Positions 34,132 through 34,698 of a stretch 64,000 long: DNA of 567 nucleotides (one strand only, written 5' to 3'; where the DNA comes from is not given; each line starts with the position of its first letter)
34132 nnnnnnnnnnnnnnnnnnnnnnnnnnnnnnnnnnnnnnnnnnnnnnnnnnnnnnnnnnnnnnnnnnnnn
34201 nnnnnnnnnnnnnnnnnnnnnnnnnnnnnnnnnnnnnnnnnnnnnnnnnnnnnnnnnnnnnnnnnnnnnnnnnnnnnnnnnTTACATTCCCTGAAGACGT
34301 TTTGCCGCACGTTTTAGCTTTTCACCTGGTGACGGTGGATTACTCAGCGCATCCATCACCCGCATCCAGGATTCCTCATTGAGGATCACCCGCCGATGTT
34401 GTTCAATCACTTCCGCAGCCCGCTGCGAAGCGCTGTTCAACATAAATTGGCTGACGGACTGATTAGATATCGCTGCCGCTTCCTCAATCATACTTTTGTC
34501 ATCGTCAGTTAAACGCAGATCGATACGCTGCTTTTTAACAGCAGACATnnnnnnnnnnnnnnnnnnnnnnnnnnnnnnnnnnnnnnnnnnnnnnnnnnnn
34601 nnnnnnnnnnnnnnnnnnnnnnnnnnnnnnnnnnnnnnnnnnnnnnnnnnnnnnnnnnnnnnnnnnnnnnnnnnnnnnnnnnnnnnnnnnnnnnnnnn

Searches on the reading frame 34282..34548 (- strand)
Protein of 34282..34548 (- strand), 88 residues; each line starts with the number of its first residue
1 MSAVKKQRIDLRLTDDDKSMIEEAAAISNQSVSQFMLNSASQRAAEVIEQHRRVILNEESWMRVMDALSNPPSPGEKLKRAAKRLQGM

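Call 7: search_protein_families(library=pfam, proteins=[window:34282-34548:-])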
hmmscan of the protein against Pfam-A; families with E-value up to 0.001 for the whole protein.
window:34282-34548:- (88 aa): 3 families
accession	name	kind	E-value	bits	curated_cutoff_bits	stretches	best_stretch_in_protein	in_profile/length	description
PF08681.18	TacA1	-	8.6e-26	90.2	21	1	8-86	1-79/80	Antitoxin TacA 1-like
PF21983.2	NikA-like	-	1.6e-06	28.6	27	1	5-52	3-50/72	Mobilization protein NikA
PF19807.5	DUF6290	-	0.00031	21.3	27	1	9-40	4-35/72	Family of unknown function (DUF6290)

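Call 12: search_solved_structures(query=window:34282-34548:-, max_evalue=0.001, show_alignments=1)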
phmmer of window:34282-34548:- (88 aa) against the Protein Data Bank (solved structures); distinct sequences matched with E-value up to 0.001: 8.
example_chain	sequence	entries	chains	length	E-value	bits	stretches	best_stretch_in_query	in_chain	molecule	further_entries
6ajm_C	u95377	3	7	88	5.3e-51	172.7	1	1-88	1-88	DUF1778 domain-containing protein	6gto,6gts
6ajn_C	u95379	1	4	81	1.9e-46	158.2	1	6-86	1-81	DUF1778 domain-containing protein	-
5zgn_A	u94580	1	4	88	3.6e-38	132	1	1-86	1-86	KacA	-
6gtq_C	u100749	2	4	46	1.2e-23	86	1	44-88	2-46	DUF1778 domain-containing protein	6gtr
7zg5_C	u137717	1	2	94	3.3e-11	46.6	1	5-85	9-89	DUF1778 domain-containing protein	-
1y9b_A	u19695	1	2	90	4.1e-09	40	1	7-86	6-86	conserved hypothetical protein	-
7ak7_C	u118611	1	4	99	1.5e-05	28.6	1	3-81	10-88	CopG family transcriptional regulator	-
7zg6_A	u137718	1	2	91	0.00017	25.3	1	7-76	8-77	DUF1778 domain-containing protein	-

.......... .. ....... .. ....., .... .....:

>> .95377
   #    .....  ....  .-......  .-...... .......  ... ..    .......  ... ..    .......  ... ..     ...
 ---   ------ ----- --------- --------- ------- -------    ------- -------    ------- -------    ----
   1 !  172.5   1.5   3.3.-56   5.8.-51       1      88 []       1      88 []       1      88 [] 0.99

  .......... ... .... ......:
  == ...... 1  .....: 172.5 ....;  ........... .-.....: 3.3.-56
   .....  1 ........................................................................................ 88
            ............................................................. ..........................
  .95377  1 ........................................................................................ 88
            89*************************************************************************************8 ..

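Call 21: find_homologous_proteins(query=window:34282-34548:-, max_evalue=0.00001)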
Query window:34282-34548:- (88 aa): 546 proteins with E <= 0.00001 among 550 candidates; the best 120 are listed.
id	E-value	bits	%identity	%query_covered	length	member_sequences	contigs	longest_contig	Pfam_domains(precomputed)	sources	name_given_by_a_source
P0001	4.5e-46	171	98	100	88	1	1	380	PF21983.3,PF08681.19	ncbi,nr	ncbi:type II toxin-antitoxin system antitoxin AtaR [Escherichia coli]|nr:type II toxin-antitoxin sys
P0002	6.0e-46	171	98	100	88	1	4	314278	PF21983.3,PF08681.19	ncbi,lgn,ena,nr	ncbi:TPA: DUF1778 domain-containing protein [Escherichia coli]|nr:DUF1778 domain-containing protein 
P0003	6.6e-46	171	98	100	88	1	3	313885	PF21983.3,PF08681.19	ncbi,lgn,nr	ncbi:DUF1778 domain-containing protein [Escherichia coli]|nr:DUF1778 domain-containing protein [Esch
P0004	7.8e-46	171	98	100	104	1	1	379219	PF21983.3,PF08681.19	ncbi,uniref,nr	ncbi:toxin-antitoxin system, antitoxin component, ribbon-helix-helix fold protein [Escherichia coli 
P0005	8.2e-46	171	99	100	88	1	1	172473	PF21983.3,PF08681.19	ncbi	-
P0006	1.1e-45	170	98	100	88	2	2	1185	PF21983.3,PF08681.19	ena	-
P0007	1.3e-45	170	98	100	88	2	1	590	PF21983.3,PF08681.19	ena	-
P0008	1.3e-45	170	98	100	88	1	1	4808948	PF21983.3,PF08681.19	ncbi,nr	ncbi:type II toxin-antitoxin system antitoxin AtaR [Escherichia coli]|nr:type II toxin-antitoxin sys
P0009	1.7e-45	170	97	100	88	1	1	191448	PF21983.3,PF08681.19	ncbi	ncbi:type II toxin-antitoxin system antitoxin AtaR [Escherichia albertii]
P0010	1.7e-45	170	98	100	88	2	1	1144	PF21983.3,PF08681.19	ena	-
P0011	2.5e-45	169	98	100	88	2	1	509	PF21983.3,PF08681.19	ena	-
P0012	2.8e-45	169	97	100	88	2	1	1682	PF21983.3,PF08681.19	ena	-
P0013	2.9e-45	169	98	100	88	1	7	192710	PF21983.3,PF08681.19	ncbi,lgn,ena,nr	ncbi:DUF1778 domain-containing protein [Escherichia coli]|nr:DUF1778 domain-containing protein [Esch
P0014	3.0e-45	169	97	100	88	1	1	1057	PF21983.3,PF08681.19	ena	-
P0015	3.1e-45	169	98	100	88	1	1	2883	PF21983.3,PF08681.19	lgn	-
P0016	4.5e-45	168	98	98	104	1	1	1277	PF21983.3,PF08681.19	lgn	-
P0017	5.1e-45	168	98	100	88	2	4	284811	PF21983.3,PF08681.19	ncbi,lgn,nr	ncbi:DUF1778 domain-containing protein [Escherichia coli]|nr:DUF1778 domain-containing protein [Esch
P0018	9.5e-45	167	97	100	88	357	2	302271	PF21983.3,PF08681.19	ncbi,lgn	ncbi:DUF1778 domain-containing protein [Escherichia coli]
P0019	1.0e-44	167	98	100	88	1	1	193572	PF21983.3,PF08681.19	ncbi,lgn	ncbi:TPA: type II toxin-antitoxin system antitoxin AtaR [Escherichia coli]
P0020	1.2e-44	167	97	100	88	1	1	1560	PF21983.3,PF08681.19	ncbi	-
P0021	1.8e-44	166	97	100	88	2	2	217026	PF21983.3,PF08681.19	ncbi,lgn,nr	ncbi:TPA: DUF1778 domain-containing protein [Escherichia coli]|nr:DUF1778 domain-containing protein 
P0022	2.3e-44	166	98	100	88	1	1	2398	PF21983.3,PF08681.19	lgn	-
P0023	2.3e-44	166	98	100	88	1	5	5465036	PF21983.3,PF08681.19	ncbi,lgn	-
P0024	3.1e-44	166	95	100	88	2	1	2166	PF21983.3,PF08681.19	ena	-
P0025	4.0e-44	165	95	100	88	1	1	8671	PF21983.3,PF08681.19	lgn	-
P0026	7.4e-44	164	95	99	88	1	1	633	PF21983.3,PF08681.19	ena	-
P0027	2.4e-43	163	95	97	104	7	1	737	PF21983.3,PF08681.19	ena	-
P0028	2.8e-43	163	95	100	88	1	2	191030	PF21983.3,PF08681.19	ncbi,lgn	-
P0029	4.4e-43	162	97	100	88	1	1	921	PF21983.3,PF08681.19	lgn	-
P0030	4.5e-43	162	95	100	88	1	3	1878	PF21983.3,PF08681.19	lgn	-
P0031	2.8e-42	159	93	100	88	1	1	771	PF21983.3,PF08681.19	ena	-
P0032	7.5e-42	158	94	100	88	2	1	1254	PF21983.3,PF08681.19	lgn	-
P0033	2.9e-40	153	92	94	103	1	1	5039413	PF08681.19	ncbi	-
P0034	4.2e-40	152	86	100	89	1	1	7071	PF21983.3,PF08681.19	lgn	-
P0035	4.6e-40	152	86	100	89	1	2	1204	PF21983.3,PF08681.19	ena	-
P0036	5.9e-40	152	85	100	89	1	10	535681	PF21983.3,PF08681.19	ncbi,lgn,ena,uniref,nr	ncbi:DUF1778 domain-containing protein [Metakosakonia massiliensis]|uniref:DUF1778 domain-containing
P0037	2.4e-39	150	84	100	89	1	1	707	PF21983.3,PF08681.19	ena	-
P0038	5.3e-39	149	83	100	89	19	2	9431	PF21983.3,PF08681.19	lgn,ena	-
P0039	5.6e-39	149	84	100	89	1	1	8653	PF08681.19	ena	-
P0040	6.3e-39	149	85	100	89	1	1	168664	PF21983.3,PF08681.19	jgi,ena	jgi:Uncharacterized protein conserved in bacteria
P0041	9.2e-39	148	83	100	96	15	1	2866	PF21983.3,PF08681.19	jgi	-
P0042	9.7e-39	148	83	100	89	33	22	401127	PF08681.19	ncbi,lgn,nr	ncbi:DUF1778 domain-containing protein [Salmonella enterica subsp. enterica serovar Isangi]|nr:DUF17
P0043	1.2e-38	148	83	100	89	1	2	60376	PF08681.19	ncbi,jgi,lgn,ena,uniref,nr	ncbi:DUF1778 domain-containing protein [Pluralibacter sp.]|jgi:uncharacterized protein (DUF1778 fami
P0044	1.7e-38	147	84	100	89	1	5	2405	PF21983.3,PF08681.19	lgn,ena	-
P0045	3.7e-38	146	87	99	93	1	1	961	PF21983.3,PF08681.19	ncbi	-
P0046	3.8e-38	146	82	100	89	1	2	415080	PF21983.3,PF08681.19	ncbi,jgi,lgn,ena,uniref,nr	ncbi:DUF1778 domain-containing protein [Pseudescherichia sp.]|uniref:type II toxin-antitoxin system 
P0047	4.0e-38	146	82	100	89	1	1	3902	PF21983.3,PF08681.19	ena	-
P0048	5.1e-38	146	81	100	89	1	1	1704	PF21983.3,PF08681.19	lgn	-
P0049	5.7e-38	146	82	100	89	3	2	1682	PF21983.3,PF08681.19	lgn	-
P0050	6.0e-38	146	81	100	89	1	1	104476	PF21983.3,PF08681.19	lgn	-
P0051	1.0e-37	145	82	100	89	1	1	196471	PF08681.19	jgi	-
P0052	1.3e-37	145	80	100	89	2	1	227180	PF08681.19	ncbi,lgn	ncbi:MAG: DUF1778 domain-containing protein [Silvania sp.]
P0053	1.4e-37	145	82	100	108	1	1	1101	PF21983.3,PF08681.19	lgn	-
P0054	1.5e-37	144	88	100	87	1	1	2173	PF21983.3,PF08681.19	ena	-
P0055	1.6e-37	144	81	100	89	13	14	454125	PF19807.6,PF21983.3,PF08681.19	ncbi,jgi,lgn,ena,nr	ncbi:TPA: DUF1778 domain-containing protein [Enterobacter cancerogenus]|jgi:Uncharacterized protein 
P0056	2.4e-37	144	83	100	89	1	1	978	PF21983.3,PF08681.19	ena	-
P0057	3.9e-37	143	82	100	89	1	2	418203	PF21983.3,PF08681.19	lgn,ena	-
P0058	5.5e-37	143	77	100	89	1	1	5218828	PF21983.3,PF08681.19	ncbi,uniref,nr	ncbi:DUF1778 domain-containing protein [Buttiauxella selenatireducens]|uniref:DUF1778 domain-contain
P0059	7.3e-37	142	78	100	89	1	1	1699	PF08681.19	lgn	-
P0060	8.2e-37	142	90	100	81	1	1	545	PF21983.3,PF08681.19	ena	-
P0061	9.3e-37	142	77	100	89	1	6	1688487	PF21983.3,PF08681.19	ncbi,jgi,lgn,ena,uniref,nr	ncbi:DUF1778 domain-containing protein [Kosakonia sp. H7A]|uniref:type II toxin-antitoxin system Tac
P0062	9.5e-37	142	77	100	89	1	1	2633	PF08681.19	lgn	-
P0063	1.1e-36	142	77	100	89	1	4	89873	PF08681.19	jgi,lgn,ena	jgi:uncharacterized protein (DUF1778 family)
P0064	1.2e-36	142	78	100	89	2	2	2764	PF08681.19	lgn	-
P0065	1.4e-36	141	81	100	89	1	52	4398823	PF21983.3,PF08681.19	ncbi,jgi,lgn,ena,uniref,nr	ncbi:DUF1778 domain-containing protein [Pseudescherichia vulneris]|uniref:type II toxin-antitoxin sy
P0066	1.5e-36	141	77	100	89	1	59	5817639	PF21983.3,PF08681.19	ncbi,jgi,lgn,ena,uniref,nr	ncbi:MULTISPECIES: type II toxin-antitoxin system TacA family antitoxin [Kosakonia]|jgi:uncharacteri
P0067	1.6e-36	141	78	100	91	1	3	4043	PF08681.19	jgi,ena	-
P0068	1.7e-36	141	79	98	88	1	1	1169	PF21983.3,PF08681.19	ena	-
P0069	1.9e-36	141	78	100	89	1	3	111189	PF08681.19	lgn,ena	-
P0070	2.1e-36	141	77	100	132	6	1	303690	PF08681.19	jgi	-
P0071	2.1e-36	141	77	100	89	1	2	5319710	PF08681.19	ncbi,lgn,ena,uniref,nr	ncbi:DUF1778 domain-containing protein [Buttiauxella sp. 3AFRM03]|uniref:type II toxin-antitoxin sys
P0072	2.7e-36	140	76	100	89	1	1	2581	PF08681.19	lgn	-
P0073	2.7e-36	140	77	100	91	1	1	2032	PF08681.19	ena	-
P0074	2.9e-36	140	75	100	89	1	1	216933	PF08681.19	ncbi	-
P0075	2.9e-36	140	77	100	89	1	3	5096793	PF21983.3,PF08681.19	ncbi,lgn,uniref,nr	ncbi:Uncharacterized conserved protein, DUF1778 family [Kosakonia arachidis]|uniref:Uncharacterized 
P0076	3.1e-36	140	76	100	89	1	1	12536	PF08681.19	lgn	-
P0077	3.4e-36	140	76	100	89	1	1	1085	PF19807.6,PF08681.19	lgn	-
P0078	3.4e-36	140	76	100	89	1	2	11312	PF08681.19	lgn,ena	-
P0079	3.5e-36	140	77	100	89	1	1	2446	PF08681.19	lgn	-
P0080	3.7e-36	140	75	100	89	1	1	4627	PF08681.19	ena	-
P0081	3.8e-36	140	77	100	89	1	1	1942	PF08681.19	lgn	-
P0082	4.2e-36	140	77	100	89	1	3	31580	PF08681.19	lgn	-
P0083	4.5e-36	140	75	100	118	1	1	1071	PF08681.19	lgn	-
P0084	4.6e-36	140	76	100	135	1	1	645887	PF08681.19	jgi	-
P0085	4.7e-36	140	80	100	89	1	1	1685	PF21983.3,PF08681.19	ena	-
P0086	4.9e-36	140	76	100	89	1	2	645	PF19807.6,PF21983.3,PF08681.19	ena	-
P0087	5.0e-36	140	76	100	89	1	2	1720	PF08681.19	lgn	-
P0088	5.1e-36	140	76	100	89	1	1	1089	PF21983.3,PF08681.19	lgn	-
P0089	5.8e-36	139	77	100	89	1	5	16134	PF08681.19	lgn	-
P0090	5.8e-36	139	77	100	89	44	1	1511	PF08681.19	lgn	-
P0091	5.9e-36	139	77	100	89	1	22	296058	PF08681.19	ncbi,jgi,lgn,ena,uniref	ncbi:DUF1778 domain-containing protein [Enterobacter ludwigii]|uniref:type II toxin-antitoxin system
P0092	6.1e-36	139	76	100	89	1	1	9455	PF19807.6,PF08681.19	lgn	-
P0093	6.2e-36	139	76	100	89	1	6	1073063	PF21983.3,PF08681.19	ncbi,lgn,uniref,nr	ncbi:UNVERIFIED_ORG: uncharacterized protein (DUF1778 family) [Kosakonia oryzae]|uniref:Uncharacteri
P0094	6.4e-36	139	76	100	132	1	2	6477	PF08681.19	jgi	-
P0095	6.8e-36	139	77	100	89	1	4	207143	PF08681.19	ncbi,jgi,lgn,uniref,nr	ncbi:hypothetical protein BJP35_2359 [Enterobacter sp. J49]|uniref:type II toxin-antitoxin system Ta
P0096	6.9e-36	139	76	100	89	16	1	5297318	PF19807.6,PF21983.3,PF08681.19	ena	-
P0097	7.0e-36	139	75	100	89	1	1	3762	PF08681.19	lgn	-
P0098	7.1e-36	139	76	100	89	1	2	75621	PF19807.6,PF21983.3,PF08681.19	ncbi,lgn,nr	ncbi:TPA: DUF1778 domain-containing protein [Enterobacter cloacae]|nr:DUF1778 domain-containing prot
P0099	7.6e-36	139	74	100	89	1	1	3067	PF08681.19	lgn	-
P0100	7.9e-36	139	77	100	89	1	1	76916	PF08681.19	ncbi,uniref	ncbi:DUF1778 domain-containing protein [Scandinavium goeteborgense]|uniref:type II toxin-antitoxin s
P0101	8.0e-36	139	76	100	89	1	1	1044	PF08681.19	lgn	-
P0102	8.0e-36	139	76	100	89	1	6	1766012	PF08681.19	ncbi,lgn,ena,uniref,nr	ncbi:uncharacterized protein (DUF1778 family) [Buttiauxella sp. JUb87]|uniref:type II toxin-antitoxi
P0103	8.1e-36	139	77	100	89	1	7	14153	PF08681.19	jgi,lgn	jgi:uncharacterized protein (DUF1778 family)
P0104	8.1e-36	139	75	100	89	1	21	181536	PF21983.3,PF08681.19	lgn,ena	-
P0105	8.2e-36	139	76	100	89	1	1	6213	PF21983.3,PF08681.19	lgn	-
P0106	8.2e-36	139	76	100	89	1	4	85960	PF08681.19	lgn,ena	-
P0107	8.8e-36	139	77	98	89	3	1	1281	PF21983.3,PF08681.19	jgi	jgi:uncharacterized protein (DUF1778 family)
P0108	9.2e-36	139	78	100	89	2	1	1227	PF08681.19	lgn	-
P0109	9.7e-36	139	74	100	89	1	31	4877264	PF08681.19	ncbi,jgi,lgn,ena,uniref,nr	ncbi:DUF1778 domain-containing protein [Superficieibacter sp. BNK-5]|uniref:type II toxin-antitoxin 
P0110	1.1e-35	138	76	100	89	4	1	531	PF19807.6,PF21983.3,PF08681.19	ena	-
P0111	1.2e-35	138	75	100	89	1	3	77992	PF19807.6,PF08681.19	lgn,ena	-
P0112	1.3e-35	138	77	100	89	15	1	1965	PF08681.19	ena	-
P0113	1.3e-35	138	76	100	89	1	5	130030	PF21983.3,PF08681.19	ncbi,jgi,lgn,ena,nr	ncbi:MAG: toxin-antitoxin system, antitoxin component [Proteobacteria bacterium]|nr:toxin-antitoxin 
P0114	1.4e-35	138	77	100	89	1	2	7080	PF19807.6,PF08681.19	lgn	-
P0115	1.6e-35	138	76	100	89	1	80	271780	PF08681.19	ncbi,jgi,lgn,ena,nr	ncbi:DUF1778 domain-containing protein [Enterobacter ludwigii]|jgi:uncharacterized protein (DUF1778 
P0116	2.0e-35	138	76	100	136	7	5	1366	PF08681.19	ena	-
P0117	2.0e-35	138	76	100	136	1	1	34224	PF21983.3,PF08681.19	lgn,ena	-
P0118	2.1e-35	138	76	100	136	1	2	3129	PF08681.19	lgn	-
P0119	2.1e-35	138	76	100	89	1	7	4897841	PF08681.19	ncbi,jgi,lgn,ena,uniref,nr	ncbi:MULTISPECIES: type II toxin-antitoxin system TacA family antitoxin [Lelliottia]|uniref:DUF1778 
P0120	2.3e-35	137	75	100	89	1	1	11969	PF08681.19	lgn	-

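Call 25: find_related_loci(query=A1, collection=genome_contigs, flank=1500)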
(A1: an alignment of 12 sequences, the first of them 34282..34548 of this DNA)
Query A1 (88 aa) in genome_contigs; peptide patterns used: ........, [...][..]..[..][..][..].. (x = any residue, [..] = any of these).
123 stretches matched a pattern; 44 encode a relative of the query (tblastn E <= 1e-3); 44 distinct loci.
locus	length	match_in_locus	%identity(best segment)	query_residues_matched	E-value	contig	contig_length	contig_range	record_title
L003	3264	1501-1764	99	1-88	7e-55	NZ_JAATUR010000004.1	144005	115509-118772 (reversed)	Escherichia coli strain SCPM-O-B-8794 4length=144005, whole genome shotgun sequence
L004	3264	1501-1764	98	1-88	2e-54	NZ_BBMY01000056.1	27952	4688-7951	Escherichia albertii NBRC 107761 = DSM 17582 strain NBRC 107761, whole genome shotgun sequence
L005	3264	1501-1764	97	1-88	4e-54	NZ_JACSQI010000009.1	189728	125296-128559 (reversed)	Escherichia whittamii strain Sa2BVA5 NODE_9_length_189728_cov_8.963839, whole genome shotgun sequence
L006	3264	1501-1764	85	1-88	3e-48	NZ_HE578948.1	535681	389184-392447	Phytobacter massiliensis JC163 strain type strain: JC163, whole genome shotgun sequence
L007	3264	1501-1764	83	1-88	5e-48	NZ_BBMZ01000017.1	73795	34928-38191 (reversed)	Pseudescherichia vulneris NBRC 102420, whole genome shotgun sequence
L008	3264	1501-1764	83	1-88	2e-47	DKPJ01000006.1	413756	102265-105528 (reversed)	MAG TPA_asm: Enterobacteriaceae bacterium UBA7338 UBA7338_contig_33, whole genome shotgun sequence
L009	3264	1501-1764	83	1-88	7e-47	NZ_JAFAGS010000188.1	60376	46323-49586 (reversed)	MAG: Pluralibacter sp. isolate CP_BE_BS_1 BE_BS_k147_861270, whole genome shotgun sequence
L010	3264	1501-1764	78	1-88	1e-46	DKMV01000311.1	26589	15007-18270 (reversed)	MAG TPA_asm: Leclercia sp. UBA7405 UBA7405_contig_609, whole genome shotgun sequence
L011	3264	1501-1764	81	1-88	8e-46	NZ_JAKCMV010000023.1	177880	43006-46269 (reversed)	Enterobacter asburiae strain INSAq146 Aq146_contig_23, whole genome shotgun sequence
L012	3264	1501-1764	77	1-88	1e-44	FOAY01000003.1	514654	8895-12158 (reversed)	Kosakonia sacchari strain SP1 genome assembly, contig: Ga0060208_103, whole genome shotgun sequence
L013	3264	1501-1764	77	1-88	2e-44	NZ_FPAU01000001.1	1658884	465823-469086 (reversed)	Kosakonia arachidis strain Ah-143, whole genome shotgun sequence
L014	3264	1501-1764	76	1-88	1e-43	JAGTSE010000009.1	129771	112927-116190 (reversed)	MAG: Proteobacteria bacterium isolate CTSoil_132 scaffold_20, whole genome shotgun sequence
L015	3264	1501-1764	76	1-88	2e-43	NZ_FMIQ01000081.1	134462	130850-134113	Hafnia alvei strain GB001, whole genome shotgun sequence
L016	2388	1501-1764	75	1-88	7e-43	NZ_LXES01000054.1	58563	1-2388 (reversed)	Enterobacter soli ATCC BAA-2102 Sequence00054, whole genome shotgun sequence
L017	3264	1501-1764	76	1-88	4e-43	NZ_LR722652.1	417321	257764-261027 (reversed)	Buttiauxella massiliensis strain Marseille-P9829, whole genome shotgun sequence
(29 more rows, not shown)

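Call 40: search_dna_similar(query=window:34282-34548:-, collection=plasmids, mode=protein, max_rows=30, rows=spread)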
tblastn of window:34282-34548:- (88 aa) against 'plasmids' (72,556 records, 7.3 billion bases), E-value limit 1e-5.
Records with a match: 728; places in all: 730; records where one place covers at least 80% of the query: 722.
Best place of each record, by identity: 80-90% 1; 60-80% 567; <60% 160.
By first word of the organism name: Escherichia 277; Klebsiella 115; Citrobacter 97; Enterobacter 81; Rhizobium 33; Salmonella 22; Raoultella 9; Serratia 8; Shigella 7; Mesorhizobium 7; and 38 more.
By predicted mobility (MOB-suite, as given by PLSDB): conjugative 345; non-mobilizable 321; mobilizable 62.
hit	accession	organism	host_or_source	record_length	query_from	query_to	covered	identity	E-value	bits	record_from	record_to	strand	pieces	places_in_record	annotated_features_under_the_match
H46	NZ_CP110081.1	Buttiauxella sp. WJP83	Torreya grandis,single cell,soil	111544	1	88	100%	79.5%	4e-41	149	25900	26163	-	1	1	DUF1778 domain-containing protein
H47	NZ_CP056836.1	Citrobacter sp. RHBSTW-00127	culture,Wastewater influent sample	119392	1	88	100%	78.4%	3e-40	147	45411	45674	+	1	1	DUF1778 domain-containing protein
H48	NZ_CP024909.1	Enterobacter hormaechei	Canis lupus familiaris,Dermis,Bite Wound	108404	1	88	100%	77.3%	9e-40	145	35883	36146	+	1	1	DUF1778 domain-containing protein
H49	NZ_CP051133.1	Enterobacter hormaechei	Homo sapiens,cell culture,clinical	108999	1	88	100%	77.3%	1e-39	144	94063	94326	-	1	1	DUF1778 domain-containing protein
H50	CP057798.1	Escherichia coli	culture,Pooled pig faecal samples ...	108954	1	88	100%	76.1%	5e-39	143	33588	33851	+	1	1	DUF1778 domain-containing protein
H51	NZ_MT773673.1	Escherichia coli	-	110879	1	88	100%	76.1%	5e-39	143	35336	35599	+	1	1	DUF1778 domain-containing protein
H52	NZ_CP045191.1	Escherichia coli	pig manure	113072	1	88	100%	76.1%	5e-39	143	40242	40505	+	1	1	DUF1778 domain-containing protein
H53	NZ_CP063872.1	Klebsiella pneumoniae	Red-breasted Parakeet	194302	1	88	100%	75.0%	2e-38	141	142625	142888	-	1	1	DUF1778 domain-containing protein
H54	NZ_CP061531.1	Escherichia coli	water sample,Beach water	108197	1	88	100%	75.0%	2e-38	141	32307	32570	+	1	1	DUF1778 domain-containing protein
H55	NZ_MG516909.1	Escherichia coli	silver gull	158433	1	88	100%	75.0%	2e-38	141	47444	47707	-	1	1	DUF1778 domain-containing protein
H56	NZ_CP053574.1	Citrobacter sp. TSA-1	cell culture,laboratory stock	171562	1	88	100%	71.6%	8e-36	134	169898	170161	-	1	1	DUF1778 domain-containing protein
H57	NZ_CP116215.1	Klebsiella michiganensis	Homo sapiens,sputum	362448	1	88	100%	70.5%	6e-36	134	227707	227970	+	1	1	DUF1778 domain-containing protein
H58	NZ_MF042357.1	Serratia marcescens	Homo sapiens,urine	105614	1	88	100%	70.5%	2e-35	132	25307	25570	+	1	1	DUF1778 domain-containing protein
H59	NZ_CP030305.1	Klebsiella pneumoniae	Homo sapiens,Physical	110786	1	88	100%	70.5%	2e-35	132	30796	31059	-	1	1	DUF1778 domain-containing protein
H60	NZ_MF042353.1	Klebsiella pneumoniae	Homo sapiens,feces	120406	1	88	100%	70.5%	2e-35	132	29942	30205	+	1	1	DUF1778 domain-containing protein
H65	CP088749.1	Escherichia coli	Homo sapiens,blood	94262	1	88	100%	69.3%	2e-35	133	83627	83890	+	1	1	DUF1778 domain-containing protein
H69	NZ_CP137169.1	Citrobacter portucalensis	Homo sapiens,urine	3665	1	87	99%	46.0%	6e-17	80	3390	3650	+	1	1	none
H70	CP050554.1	Rhizobium leguminosarum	Vicia sativa,cell culture,root nodule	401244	4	86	94%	34.9%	2e-8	57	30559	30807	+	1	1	DUF1778 domain-containing protein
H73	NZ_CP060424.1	Klebsiella pneumoniae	Homo sapiens,blood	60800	1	79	90%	31.6%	5e-8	55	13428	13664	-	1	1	DUF1778 domain-containing protein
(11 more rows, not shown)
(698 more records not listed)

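Call 42: get_annotated_region(hit=H50, flank=900)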
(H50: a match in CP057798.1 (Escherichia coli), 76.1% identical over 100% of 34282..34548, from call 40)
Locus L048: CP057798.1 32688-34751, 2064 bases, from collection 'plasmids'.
description: Escherichia coli strain RHB14-C22 plasmid pRHB14-C22_3, complete sequence
organism: Escherichia coli (NCBI taxid 562)
taxonomy: Bacteria; Pseudomonadota; Gammaproteobacteria; Enterobacterales; Enterobacteriaceae; Escherichia; Escherichia coli
host: -; source: culture,Pooled pig faecal samples collected from floor of farm; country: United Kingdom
typing (MOB-suite, as given by PLSDB): non-mobilizable; replicon rep_cluster_488
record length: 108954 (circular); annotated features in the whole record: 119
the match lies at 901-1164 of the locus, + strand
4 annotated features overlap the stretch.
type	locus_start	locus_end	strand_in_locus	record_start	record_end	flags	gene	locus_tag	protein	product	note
CDS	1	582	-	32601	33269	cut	-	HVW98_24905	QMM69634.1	AAA family ATPase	-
CDS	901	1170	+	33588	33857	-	-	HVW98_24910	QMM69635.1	DUF1778 domain-containing protein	-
CDS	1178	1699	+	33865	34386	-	-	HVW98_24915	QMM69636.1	GNAT family N-acetyltransferase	-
CDS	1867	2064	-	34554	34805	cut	-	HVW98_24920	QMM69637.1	hypothetical protein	-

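Call 43: get_annotated_region(hit=H65, flank=900)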
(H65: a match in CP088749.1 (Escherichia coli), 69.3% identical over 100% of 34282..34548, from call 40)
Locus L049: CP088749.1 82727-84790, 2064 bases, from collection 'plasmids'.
description: Escherichia coli strain B16EC0942 plasmid pB16EC0942-5, complete sequence
organism: Escherichia coli (NCBI taxid 562)
taxonomy: Bacteria; Pseudomonadota; Gammaproteobacteria; Enterobacterales; Enterobacteriaceae; Escherichia; Escherichia coli
host: -; source: Homo sapiens,blood; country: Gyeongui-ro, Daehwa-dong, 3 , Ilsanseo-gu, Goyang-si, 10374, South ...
typing (MOB-suite, as given by PLSDB): conjugative; replicon IncFIB,IncFII; relaxase MOBF,MOBF; mating-pair formation MPF_T
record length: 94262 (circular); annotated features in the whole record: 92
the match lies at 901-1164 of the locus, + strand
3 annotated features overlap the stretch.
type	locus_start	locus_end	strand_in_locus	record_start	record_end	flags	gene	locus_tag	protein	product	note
CDS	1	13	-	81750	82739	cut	-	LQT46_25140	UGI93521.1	RepB family plasmid replication initiator protein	-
CDS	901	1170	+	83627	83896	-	-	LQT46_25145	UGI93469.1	DUF1778 domain-containing protein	-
CDS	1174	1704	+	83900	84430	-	-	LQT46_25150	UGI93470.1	GNAT family N-acetyltransferase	-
